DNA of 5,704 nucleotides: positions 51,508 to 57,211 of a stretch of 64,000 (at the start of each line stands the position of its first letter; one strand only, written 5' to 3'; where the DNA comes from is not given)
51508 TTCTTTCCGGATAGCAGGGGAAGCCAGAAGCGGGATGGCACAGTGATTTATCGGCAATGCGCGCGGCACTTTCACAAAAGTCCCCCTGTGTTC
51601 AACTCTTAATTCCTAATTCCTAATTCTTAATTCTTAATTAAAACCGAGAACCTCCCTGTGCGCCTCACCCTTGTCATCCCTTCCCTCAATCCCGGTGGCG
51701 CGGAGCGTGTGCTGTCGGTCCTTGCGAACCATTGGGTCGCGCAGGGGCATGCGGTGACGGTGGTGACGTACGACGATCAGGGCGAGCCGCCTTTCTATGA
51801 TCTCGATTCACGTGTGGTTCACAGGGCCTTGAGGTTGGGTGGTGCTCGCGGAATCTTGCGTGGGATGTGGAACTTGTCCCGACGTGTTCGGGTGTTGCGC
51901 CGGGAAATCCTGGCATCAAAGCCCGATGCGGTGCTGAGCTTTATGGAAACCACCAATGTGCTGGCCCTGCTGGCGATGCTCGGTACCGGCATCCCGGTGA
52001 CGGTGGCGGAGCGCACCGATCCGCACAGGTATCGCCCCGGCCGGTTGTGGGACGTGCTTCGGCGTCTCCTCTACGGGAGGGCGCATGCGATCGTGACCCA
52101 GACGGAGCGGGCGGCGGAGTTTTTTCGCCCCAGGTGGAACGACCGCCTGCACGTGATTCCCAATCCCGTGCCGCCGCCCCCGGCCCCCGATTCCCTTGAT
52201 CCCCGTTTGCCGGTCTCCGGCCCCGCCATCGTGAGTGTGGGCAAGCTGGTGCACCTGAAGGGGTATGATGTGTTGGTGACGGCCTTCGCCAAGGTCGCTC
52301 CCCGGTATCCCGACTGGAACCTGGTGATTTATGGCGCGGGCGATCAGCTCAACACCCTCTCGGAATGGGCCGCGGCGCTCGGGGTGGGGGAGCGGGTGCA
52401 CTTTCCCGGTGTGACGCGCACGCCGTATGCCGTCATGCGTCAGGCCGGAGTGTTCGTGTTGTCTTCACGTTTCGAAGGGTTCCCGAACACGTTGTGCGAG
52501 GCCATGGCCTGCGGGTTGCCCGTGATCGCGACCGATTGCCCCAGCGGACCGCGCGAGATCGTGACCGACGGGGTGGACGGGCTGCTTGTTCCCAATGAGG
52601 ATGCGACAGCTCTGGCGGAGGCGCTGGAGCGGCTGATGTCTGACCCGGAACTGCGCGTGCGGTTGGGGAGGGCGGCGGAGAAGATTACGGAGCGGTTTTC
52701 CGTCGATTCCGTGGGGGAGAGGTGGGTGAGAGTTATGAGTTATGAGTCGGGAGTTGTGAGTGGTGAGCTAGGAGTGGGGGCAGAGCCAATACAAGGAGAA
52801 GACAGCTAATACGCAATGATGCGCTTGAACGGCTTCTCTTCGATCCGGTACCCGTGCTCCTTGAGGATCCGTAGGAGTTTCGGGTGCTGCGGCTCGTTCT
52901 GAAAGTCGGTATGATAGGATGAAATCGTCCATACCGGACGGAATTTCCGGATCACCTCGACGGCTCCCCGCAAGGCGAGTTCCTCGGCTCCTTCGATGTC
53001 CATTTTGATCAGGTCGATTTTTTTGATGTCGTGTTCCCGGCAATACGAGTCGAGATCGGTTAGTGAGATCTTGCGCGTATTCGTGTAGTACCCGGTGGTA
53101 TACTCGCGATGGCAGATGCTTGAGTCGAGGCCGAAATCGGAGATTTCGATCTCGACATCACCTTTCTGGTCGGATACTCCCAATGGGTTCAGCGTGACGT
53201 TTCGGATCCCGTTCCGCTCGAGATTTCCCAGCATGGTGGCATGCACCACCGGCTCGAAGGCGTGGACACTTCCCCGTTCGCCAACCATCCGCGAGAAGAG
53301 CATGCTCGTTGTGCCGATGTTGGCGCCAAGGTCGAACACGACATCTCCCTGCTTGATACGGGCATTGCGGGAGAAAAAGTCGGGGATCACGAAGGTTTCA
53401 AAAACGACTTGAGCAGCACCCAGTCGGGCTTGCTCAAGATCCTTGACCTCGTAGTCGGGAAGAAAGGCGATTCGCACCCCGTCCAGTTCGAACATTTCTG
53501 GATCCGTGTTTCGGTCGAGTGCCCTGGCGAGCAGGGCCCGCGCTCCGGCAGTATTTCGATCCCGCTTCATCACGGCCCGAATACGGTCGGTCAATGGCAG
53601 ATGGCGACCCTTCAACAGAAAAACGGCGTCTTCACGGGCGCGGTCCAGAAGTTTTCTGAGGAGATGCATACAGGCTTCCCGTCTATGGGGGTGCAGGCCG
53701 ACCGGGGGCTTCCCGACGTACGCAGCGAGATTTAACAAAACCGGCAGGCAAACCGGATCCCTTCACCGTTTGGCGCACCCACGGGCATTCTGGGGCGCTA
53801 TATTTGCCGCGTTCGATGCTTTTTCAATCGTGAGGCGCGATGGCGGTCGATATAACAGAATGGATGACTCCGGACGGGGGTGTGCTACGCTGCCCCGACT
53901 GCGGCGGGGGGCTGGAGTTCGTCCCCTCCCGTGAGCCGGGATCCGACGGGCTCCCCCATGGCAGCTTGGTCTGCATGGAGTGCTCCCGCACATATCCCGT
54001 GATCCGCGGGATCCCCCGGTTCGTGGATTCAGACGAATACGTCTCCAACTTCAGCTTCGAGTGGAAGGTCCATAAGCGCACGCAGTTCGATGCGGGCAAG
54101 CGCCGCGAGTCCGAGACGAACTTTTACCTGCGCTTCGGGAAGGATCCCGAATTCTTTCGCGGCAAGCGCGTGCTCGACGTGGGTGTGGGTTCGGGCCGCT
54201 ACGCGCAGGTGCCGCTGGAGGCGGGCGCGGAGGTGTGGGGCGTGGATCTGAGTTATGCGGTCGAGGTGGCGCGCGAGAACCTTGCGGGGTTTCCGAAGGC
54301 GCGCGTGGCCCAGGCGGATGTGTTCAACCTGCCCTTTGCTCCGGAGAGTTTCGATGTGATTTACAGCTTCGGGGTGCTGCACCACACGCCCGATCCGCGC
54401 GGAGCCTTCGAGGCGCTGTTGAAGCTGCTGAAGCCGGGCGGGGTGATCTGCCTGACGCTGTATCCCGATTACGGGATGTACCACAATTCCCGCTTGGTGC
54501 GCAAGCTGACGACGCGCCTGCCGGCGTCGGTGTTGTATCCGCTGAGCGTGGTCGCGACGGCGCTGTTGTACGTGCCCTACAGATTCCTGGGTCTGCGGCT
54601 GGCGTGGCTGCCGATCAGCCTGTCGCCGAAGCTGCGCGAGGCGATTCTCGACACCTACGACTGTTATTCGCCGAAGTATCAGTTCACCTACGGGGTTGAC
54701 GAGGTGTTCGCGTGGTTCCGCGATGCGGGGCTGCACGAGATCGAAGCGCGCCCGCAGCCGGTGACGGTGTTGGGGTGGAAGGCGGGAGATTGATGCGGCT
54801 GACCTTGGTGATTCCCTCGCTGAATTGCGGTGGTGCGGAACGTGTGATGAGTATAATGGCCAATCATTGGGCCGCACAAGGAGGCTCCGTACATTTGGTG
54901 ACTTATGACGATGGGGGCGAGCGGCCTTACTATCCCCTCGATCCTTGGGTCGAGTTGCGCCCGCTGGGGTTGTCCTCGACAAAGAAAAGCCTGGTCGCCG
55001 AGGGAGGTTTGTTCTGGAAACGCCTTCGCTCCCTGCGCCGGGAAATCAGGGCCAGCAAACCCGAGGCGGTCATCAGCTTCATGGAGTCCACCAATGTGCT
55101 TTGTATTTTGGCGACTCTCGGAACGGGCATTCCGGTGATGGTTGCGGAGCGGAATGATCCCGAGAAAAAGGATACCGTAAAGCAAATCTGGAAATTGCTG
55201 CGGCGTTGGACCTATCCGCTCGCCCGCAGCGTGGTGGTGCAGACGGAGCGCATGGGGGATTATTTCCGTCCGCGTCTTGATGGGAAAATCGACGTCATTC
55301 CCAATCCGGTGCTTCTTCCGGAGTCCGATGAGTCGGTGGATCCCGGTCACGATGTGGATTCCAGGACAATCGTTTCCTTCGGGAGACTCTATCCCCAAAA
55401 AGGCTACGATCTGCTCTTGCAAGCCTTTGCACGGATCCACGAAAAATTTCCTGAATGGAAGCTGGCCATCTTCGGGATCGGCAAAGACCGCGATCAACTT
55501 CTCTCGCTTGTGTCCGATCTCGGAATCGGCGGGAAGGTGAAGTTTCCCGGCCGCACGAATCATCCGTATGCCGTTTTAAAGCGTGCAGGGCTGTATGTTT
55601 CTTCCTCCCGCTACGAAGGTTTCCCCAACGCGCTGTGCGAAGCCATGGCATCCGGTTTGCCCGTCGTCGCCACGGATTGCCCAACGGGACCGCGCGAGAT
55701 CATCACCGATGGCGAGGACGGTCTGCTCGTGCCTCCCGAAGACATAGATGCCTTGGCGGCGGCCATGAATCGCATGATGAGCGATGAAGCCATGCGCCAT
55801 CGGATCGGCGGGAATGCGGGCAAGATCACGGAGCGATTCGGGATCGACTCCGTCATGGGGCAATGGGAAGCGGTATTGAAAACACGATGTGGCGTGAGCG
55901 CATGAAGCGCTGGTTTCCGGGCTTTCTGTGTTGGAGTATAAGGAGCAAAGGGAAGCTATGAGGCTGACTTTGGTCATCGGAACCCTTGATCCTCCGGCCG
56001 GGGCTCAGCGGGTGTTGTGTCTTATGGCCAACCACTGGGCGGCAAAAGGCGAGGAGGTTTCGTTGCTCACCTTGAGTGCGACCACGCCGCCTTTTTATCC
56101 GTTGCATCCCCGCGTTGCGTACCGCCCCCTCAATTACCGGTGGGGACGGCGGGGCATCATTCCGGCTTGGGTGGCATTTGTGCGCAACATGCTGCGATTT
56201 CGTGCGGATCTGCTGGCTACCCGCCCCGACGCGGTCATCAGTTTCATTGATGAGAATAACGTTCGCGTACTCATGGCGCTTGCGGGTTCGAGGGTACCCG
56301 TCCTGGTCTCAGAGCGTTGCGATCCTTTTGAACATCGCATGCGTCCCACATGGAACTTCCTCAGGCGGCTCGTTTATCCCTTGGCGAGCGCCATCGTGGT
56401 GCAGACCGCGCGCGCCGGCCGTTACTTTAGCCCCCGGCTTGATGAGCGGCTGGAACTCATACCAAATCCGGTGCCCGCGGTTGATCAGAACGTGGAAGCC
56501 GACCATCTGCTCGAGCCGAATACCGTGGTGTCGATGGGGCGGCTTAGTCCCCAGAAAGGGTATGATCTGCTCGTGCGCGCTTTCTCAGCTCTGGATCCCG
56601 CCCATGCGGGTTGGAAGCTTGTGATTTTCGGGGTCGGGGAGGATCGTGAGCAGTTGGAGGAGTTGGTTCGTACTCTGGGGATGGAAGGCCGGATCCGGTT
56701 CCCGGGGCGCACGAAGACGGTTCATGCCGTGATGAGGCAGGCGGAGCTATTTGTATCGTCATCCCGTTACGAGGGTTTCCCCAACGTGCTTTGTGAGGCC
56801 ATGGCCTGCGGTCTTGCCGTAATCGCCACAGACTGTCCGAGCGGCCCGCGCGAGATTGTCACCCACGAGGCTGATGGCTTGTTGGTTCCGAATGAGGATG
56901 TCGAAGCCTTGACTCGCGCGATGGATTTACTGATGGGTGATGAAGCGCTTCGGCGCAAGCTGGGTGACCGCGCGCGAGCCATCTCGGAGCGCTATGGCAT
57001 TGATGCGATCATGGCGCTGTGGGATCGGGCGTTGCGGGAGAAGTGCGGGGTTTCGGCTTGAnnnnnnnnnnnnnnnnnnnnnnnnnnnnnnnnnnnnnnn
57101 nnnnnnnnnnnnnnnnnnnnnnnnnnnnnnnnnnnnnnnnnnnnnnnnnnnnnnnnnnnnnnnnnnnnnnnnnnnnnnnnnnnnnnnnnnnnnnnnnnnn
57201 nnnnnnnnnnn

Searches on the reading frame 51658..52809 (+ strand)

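Call 98: search_protein_families(library=pfam, proteins=[window:51658-52809:+], max_evalue=0.00001)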
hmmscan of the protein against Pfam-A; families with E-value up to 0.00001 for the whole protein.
window:51658-52809:+ (383 aa): 6 families
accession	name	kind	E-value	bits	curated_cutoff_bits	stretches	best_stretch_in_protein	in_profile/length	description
PF00534.26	Glycos_transf_1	-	5.8e-45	153.3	26.4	1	188-342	15-171/172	Glycosyl transferases group 1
PF13692.12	Glyco_trans_1_4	-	7.8e-40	136.8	27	1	189-329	2-142/142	Glycosyl transferases group 1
PF13439.12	Glyco_transf_4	-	3.6e-19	69.9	28.5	1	12-172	1-167/170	Glycosyltransferase Family 4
PF13579.12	Glyco_trans_4_4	-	8.1e-18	65.7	29.7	1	13-169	1-157/158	Glycosyl transferase 4-like domain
PF20706.3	GT4-conflict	-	9.7e-09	35.1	26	1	177-333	187-361/385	Family 4 Glycosyltransferase in conflict systems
PF13524.12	Glyco_trans_1_2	-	1.2e-06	29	25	1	215-344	10-129/144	Glycosyl transferase-like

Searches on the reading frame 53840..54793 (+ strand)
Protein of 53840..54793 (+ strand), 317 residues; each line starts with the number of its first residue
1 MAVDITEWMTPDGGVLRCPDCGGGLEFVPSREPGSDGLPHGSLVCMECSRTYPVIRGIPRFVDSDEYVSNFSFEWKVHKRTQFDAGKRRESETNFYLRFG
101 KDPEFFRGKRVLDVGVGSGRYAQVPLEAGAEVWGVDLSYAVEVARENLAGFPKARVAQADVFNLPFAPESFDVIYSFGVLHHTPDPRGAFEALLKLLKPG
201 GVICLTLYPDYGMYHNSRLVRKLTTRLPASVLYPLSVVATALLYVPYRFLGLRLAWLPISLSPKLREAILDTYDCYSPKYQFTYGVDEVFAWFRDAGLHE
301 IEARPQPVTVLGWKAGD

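Call 98: search_protein_families(library=pfam, proteins=[window:53840-54793:+], max_evalue=0.00001)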
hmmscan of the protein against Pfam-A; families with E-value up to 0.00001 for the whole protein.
window:53840-54793:+ (317 aa): 6 families
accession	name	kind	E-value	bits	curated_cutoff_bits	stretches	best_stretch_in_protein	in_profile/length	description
PF08241.18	Methyltransf_11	-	3.1e-22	79.4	21.2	1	112-204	1-94/95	Methyltransferase domain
PF13649.12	Methyltransf_25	-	5.1e-19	69.2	27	1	111-201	1-97/97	Methyltransferase domain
PF08242.18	Methyltransf_12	-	5.5e-18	65.9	30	1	112-203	1-98/98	Methyltransferase domain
PF13489.12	Methyltransf_23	-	1.3e-17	64.4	27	1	96-208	13-119/164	Methyltransferase domain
PF13847.12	Methyltransf_31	-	5.7e-17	62.2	27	1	107-207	3-111/145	Methyltransferase domain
PF08003.17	Methyltransf_9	-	5.7e-06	25.9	23.8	1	106-205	114-217/315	Protein of unknown function (DUF1698)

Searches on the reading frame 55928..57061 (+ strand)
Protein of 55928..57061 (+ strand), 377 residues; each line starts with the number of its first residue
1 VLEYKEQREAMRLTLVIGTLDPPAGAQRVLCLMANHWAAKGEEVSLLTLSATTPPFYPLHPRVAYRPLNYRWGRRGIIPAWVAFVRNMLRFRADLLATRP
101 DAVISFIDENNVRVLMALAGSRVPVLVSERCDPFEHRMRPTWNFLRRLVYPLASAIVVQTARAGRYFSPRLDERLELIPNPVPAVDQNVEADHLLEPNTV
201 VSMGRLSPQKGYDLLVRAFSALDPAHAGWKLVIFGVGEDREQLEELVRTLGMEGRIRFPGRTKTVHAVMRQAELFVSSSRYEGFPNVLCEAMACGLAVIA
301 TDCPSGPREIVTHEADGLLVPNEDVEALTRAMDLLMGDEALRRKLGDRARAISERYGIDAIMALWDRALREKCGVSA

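Call 98: search_protein_families(library=pfam, proteins=[window:55928-57061:+], max_evalue=0.00001)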
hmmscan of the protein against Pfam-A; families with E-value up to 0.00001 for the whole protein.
window:55928-57061:+ (377 aa): 5 families
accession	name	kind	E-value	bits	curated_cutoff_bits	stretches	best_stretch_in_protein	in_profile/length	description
PF00534.26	Glycos_transf_1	-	3.3e-43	147.6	26.4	1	196-350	14-170/172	Glycosyl transferases group 1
PF13692.12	Glyco_trans_1_4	-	2e-38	132.3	27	1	198-337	2-141/142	Glycosyl transferases group 1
PF20706.3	GT4-conflict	-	3.1e-11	43.3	26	1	175-311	175-320/385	Family 4 Glycosyltransferase in conflict systems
PF13579.12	Glyco_trans_4_4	-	3e-10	41.1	29.7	1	25-180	2-157/158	Glycosyl transferase 4-like domain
PF13439.12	Glyco_transf_4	-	2.8e-09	37.7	28.5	1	25-182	3-166/170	Glycosyltransferase Family 4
